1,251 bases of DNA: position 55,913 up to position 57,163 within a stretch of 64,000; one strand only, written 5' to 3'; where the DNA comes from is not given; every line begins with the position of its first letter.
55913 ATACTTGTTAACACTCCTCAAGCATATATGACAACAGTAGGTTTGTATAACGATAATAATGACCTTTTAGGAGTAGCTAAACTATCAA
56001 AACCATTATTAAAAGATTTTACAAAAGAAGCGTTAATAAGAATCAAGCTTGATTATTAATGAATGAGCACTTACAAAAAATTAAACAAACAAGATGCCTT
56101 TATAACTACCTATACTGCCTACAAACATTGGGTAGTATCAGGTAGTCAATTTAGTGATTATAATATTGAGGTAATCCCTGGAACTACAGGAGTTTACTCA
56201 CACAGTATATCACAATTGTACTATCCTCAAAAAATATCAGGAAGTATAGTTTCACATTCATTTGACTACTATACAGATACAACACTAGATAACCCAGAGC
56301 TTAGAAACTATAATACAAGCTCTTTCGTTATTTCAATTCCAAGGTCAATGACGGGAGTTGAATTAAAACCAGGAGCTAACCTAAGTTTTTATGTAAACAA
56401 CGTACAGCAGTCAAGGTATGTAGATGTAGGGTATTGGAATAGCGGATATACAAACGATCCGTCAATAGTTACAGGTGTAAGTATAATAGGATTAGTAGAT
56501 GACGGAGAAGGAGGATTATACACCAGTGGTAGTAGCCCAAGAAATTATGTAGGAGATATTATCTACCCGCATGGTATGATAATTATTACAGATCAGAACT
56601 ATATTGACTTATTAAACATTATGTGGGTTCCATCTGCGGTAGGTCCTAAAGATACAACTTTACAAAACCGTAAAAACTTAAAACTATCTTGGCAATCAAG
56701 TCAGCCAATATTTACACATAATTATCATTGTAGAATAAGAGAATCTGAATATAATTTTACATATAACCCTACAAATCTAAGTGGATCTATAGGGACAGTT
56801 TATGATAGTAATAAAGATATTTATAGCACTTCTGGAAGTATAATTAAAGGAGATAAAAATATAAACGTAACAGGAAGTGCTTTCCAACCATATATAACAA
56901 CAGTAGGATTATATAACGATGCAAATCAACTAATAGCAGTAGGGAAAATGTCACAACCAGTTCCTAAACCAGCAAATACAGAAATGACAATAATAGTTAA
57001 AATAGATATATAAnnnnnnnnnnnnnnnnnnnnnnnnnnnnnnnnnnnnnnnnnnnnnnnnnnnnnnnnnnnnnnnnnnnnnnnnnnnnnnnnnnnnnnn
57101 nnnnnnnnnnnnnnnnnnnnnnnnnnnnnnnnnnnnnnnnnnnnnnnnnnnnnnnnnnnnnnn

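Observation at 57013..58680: Tail fibre with about 24 tandem 14-residue SHAEG repeats resembling YadA/Hep_Hag head repeats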

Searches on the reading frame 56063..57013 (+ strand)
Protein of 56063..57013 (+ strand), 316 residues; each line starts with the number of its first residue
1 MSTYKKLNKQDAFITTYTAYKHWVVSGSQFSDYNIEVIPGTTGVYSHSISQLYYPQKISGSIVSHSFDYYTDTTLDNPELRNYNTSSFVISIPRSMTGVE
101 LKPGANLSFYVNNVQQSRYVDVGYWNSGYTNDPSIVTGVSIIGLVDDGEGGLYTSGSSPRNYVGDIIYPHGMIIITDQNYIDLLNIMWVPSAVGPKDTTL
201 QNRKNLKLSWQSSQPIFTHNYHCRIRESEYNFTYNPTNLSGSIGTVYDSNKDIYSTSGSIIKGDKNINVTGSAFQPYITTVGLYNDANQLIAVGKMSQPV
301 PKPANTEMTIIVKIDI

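Call 5: search_protein_families(library=phrogs, proteins=[window:56063-57013:+], max_evalue=0.01)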
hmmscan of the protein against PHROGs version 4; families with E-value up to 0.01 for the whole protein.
window:56063-57013:+ (316 aa): 0 families

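Call 25: find_related_loci(query=window:56063-57010:+, collection=viral_contigs, flank=8000)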
Query window:56063-57010:+ (316 aa) in viral_contigs; peptide patterns used: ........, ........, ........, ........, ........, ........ (x = any residue, [..] = any of these).
162 stretches matched a pattern; 138 encode a relative of the query (tblastn E <= 1e-3); the best 80 are kept; 80 distinct loci.
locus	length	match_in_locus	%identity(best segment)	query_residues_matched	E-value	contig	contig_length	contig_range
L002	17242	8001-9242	71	1-316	3e-150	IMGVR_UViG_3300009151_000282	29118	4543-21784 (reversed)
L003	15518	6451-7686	71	1-316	3e-150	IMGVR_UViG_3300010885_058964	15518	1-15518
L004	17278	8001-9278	72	1-316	1e-144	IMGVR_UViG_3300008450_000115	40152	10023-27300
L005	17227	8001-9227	66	1-316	2e-134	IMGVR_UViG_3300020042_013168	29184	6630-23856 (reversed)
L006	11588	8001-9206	63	1-316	1e-127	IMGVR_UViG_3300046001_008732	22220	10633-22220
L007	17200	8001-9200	64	1-316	5e-127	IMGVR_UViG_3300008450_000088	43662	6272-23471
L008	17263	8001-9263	60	1-316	1e-122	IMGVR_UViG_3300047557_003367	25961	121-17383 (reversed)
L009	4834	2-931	60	13-316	1e-123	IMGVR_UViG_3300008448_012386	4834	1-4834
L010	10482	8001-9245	60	1-316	2e-121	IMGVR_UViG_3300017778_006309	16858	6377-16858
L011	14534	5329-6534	63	1-316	1e-127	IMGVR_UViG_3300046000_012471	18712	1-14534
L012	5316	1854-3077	54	1-316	8e-106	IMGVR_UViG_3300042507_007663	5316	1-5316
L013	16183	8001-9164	58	1-316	2e-105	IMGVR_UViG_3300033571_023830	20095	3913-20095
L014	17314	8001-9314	54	1-316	6e-105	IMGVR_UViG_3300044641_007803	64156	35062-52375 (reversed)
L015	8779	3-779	61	48-316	3e-104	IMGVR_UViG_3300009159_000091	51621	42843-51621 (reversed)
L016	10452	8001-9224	55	1-316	1e-103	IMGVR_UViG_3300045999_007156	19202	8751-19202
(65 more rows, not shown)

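Call 43: search_protein_families(library=pfam, proteins=[window:56063-57013:+], max_evalue=0.01)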
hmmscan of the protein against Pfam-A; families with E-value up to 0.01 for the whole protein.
window:56063-57013:+ (316 aa): 1 family
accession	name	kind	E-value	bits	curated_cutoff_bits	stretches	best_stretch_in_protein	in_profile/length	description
PF17631.7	DUF5512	-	0.00072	20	27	1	3-71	14-82/139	Family of unknown function (DUF5512)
